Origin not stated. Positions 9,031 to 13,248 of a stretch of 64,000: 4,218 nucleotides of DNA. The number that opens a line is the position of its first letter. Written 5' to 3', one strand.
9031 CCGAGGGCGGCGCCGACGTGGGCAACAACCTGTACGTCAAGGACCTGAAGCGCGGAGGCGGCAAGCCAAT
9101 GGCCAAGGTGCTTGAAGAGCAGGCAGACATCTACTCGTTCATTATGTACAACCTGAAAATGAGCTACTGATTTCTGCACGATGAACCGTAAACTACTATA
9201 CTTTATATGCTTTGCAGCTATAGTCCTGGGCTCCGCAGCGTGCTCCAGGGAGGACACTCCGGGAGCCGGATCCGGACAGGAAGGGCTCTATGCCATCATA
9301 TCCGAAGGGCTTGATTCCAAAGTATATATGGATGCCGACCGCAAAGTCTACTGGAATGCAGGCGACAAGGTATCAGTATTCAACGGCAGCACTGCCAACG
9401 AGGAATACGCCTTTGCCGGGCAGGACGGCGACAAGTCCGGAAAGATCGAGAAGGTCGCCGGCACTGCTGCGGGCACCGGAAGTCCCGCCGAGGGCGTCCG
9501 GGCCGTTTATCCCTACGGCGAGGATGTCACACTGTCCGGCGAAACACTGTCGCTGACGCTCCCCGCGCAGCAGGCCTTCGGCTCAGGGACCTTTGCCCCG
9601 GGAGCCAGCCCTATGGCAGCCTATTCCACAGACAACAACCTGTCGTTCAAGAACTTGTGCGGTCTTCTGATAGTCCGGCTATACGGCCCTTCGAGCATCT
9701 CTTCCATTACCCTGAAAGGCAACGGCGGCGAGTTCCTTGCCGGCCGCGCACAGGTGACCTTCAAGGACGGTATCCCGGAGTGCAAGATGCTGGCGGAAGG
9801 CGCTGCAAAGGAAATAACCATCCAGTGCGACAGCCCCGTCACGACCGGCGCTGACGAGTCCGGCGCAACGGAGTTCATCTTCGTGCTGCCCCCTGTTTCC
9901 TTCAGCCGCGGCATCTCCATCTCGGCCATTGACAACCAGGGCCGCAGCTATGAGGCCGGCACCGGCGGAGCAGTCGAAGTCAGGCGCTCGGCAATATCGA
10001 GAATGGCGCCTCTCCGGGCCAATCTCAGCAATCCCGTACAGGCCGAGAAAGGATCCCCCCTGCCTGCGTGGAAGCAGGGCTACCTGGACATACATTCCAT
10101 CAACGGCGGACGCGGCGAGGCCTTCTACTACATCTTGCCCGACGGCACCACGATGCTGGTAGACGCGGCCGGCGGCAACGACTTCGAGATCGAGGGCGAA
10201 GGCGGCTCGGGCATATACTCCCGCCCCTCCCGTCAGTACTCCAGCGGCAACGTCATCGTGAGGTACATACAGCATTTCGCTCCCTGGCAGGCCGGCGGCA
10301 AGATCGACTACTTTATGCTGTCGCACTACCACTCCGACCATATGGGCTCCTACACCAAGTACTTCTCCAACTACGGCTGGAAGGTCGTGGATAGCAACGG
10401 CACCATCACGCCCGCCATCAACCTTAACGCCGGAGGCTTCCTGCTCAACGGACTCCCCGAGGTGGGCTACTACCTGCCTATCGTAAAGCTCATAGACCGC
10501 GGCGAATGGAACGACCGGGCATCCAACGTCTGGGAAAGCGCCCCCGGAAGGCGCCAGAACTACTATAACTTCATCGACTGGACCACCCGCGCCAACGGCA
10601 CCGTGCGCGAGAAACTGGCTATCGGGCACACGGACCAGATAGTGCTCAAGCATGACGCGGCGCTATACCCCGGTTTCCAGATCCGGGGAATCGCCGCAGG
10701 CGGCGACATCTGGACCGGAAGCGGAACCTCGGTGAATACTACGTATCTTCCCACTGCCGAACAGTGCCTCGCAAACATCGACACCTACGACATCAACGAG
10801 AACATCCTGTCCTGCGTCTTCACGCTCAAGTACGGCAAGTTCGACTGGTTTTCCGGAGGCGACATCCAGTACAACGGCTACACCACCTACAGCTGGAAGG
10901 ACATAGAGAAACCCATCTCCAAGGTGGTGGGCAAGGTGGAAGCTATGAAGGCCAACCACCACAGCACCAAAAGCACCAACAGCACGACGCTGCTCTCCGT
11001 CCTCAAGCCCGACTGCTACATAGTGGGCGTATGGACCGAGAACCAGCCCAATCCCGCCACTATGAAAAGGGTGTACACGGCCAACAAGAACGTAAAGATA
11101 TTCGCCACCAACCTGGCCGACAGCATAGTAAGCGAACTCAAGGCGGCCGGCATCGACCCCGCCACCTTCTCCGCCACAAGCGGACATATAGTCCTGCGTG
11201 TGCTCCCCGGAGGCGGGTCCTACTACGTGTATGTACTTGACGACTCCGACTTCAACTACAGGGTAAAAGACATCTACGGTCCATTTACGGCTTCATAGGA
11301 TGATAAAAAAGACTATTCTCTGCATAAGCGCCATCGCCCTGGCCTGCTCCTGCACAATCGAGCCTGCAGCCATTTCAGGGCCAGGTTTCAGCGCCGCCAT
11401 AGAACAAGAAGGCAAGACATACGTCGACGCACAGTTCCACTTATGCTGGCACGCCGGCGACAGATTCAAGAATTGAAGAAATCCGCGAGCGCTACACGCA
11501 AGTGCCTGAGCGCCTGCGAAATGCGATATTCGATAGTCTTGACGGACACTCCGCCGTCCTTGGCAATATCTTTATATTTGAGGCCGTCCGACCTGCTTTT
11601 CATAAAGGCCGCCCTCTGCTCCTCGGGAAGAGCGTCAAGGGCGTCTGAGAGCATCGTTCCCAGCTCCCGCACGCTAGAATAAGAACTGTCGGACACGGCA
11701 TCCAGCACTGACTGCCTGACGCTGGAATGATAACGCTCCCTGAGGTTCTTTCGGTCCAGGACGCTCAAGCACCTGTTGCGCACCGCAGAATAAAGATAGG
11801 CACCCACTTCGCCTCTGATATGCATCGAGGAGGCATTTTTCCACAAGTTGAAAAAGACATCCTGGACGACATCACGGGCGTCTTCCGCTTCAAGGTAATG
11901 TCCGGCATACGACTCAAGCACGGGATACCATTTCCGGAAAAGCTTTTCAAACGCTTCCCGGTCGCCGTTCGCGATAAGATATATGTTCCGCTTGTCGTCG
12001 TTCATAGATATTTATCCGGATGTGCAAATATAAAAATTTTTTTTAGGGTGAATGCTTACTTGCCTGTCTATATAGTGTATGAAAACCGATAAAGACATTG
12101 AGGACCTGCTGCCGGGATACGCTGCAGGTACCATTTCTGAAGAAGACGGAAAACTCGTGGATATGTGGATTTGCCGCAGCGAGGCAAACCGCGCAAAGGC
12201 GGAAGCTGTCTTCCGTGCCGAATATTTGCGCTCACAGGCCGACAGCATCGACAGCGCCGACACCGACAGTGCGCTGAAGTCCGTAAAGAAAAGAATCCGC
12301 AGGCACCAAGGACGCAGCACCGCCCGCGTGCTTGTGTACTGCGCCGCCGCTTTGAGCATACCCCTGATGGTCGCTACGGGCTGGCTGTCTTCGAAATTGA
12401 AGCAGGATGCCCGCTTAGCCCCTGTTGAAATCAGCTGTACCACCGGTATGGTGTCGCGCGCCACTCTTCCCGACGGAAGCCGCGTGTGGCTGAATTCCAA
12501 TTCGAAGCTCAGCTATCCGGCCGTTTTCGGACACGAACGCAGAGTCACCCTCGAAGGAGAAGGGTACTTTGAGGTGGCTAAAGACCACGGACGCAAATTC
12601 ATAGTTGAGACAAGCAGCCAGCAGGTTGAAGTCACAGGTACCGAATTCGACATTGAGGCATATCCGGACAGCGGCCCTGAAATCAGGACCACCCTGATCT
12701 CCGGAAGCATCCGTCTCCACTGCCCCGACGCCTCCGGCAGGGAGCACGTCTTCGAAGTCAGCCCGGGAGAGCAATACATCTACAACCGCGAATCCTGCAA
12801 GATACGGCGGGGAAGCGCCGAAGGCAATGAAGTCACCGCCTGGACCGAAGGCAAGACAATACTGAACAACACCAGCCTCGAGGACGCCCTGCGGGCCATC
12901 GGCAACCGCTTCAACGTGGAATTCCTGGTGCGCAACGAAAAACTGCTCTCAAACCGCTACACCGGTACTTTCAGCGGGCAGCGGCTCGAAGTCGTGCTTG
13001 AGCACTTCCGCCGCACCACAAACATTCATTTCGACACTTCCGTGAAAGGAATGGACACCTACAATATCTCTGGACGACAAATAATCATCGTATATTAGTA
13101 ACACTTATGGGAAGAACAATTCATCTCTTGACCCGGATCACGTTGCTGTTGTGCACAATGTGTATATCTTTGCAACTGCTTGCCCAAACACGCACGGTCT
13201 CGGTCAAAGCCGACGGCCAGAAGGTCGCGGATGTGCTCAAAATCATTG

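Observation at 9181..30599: Trans-envelope-signalling Sus-like locus with no recognisable CAZyme; cargo is MBL hydrolases and modular surface lipoproteins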

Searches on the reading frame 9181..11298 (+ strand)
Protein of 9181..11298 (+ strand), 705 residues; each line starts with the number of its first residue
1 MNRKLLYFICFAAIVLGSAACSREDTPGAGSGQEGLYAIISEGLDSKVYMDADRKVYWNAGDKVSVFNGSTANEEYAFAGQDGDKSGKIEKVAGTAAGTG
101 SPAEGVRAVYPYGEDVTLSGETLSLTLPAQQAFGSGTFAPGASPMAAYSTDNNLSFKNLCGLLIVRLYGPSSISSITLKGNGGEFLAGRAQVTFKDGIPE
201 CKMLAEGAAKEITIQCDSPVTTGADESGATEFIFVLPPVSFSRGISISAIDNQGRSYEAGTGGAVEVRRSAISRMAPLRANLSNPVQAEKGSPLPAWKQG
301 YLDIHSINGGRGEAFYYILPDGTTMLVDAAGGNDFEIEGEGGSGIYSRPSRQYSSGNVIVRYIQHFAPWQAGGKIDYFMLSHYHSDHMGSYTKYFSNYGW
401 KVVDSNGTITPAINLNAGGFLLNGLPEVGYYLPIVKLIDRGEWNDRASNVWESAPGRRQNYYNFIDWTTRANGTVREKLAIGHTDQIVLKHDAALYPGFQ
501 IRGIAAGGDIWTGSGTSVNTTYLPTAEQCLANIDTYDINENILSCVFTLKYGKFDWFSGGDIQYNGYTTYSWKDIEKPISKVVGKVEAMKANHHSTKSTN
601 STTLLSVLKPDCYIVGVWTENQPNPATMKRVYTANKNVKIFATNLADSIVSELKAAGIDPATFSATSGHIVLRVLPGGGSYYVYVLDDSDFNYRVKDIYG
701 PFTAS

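Call 4: search_protein_families(library=pfam, proteins=[window:9181-11298:+], max_evalue=0.01)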
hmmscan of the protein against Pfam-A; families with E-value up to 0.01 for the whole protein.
window:9181-11298:+ (705 aa): 1 family
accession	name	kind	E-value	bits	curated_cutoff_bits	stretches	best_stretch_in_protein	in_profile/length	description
PF00753.33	Lactamase_B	-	0.0025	18.2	22.7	1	315-390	8-59/196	Metallo-beta-lactamase superfamily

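Call 7: search_protein_families(library=ncbifam, proteins=[window:9181-11298:+], max_evalue=0.1)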
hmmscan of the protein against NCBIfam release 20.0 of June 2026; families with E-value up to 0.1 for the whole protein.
window:9181-11298:+ (705 aa): 1 family
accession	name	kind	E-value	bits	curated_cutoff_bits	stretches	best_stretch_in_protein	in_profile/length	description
TIGR00361.1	ComEC_Rec2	equivalog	0.00091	17.5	190.05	1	539-616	561-631/663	DNA internalization-related competence protein ComEC/Rec2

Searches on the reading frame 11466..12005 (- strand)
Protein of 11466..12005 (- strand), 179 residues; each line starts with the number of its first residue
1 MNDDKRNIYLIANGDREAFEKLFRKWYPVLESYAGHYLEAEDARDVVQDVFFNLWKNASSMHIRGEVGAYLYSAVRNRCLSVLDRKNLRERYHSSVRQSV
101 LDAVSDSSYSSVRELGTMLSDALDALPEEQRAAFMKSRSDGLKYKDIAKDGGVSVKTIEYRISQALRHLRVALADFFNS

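Call 4: search_protein_families(library=pfam, proteins=[window:11466-12005:-], max_evalue=0.01)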
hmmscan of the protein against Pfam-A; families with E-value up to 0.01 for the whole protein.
window:11466-12005:- (179 aa): 4 families
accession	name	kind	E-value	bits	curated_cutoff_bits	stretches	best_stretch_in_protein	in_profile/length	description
PF08281.18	Sigma70_r4_2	-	2.5e-15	56.3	25.7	1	119-169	4-54/54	Sigma-70, region 4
PF04542.20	Sigma70_r2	-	6.1e-11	42.4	24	1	22-86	1-68/71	Sigma-70 region 2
PF04545.22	Sigma70_r4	-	6e-07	29.3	24.1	1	122-170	1-49/50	Sigma-70, region 4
PF07638.17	Sigma70_ECF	-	2e-06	28.3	21.1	1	8-165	8-175/185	ECF sigma factor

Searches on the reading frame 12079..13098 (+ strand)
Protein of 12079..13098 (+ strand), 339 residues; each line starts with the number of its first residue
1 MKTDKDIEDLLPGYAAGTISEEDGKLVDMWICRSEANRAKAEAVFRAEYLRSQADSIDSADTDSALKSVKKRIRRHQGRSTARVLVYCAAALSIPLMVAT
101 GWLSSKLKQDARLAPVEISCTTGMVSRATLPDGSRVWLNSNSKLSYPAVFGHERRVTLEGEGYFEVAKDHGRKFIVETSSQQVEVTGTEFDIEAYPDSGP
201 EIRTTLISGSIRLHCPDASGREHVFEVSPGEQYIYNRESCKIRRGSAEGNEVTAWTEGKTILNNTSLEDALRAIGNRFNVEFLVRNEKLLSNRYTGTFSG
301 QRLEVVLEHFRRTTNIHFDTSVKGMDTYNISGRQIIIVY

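Call 4: search_protein_families(library=pfam, proteins=[window:12079-13098:+], max_evalue=0.01)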
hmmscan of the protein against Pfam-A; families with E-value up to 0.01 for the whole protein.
window:12079-13098:+ (339 aa): 2 families
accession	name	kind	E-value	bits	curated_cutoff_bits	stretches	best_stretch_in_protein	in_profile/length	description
PF04773.18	FecR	-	1.3e-14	54.8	24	1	123-211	8-96/97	FecR protein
PF16344.10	FecR_C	-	1e-13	51.6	24.4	1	260-322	2-63/70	FecR, C-terminal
